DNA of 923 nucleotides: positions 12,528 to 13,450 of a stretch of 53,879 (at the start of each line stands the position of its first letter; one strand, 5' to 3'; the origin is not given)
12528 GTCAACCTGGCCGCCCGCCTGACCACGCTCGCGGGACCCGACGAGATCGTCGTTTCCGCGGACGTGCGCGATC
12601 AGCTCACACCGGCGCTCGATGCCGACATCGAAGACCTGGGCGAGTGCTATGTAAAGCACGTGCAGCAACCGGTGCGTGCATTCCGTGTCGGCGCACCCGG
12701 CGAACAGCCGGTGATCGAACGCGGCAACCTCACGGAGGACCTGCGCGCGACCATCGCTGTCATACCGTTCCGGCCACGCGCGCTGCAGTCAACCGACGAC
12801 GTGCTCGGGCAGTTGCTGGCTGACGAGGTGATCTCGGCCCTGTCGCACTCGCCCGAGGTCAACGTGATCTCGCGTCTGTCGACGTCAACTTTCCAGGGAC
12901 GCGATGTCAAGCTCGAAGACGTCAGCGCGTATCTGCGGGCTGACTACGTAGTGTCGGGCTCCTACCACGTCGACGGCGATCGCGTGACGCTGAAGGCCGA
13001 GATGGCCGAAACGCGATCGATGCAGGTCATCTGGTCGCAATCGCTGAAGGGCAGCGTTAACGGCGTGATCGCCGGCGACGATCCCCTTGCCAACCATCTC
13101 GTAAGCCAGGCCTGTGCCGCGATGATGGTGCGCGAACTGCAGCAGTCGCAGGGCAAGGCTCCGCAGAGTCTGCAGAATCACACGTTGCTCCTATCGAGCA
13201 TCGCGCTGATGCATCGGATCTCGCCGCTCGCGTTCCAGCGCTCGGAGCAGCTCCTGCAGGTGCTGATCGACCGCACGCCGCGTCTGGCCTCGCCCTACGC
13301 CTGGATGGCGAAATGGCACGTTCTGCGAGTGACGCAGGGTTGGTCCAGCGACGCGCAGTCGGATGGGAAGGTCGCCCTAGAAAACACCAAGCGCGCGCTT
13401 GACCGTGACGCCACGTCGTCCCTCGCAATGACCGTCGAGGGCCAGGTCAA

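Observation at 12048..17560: Cyclase-TPR / soluble PAP2-like / signal-less S8 protease cassette: candidate uncharacterised signalling or conflict system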

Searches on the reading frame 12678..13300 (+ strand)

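Call 40: search_protein_families(library=pfam, proteins=[window:12678-13300:+], max_evalue=1)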
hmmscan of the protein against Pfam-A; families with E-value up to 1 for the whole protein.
window:12678-13300:+ (207 aa): 1 family
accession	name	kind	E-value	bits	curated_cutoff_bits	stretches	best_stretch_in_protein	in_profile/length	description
PF17680.6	FlgO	-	0.00016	22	22.6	1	25-121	19-121/130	FlgO protein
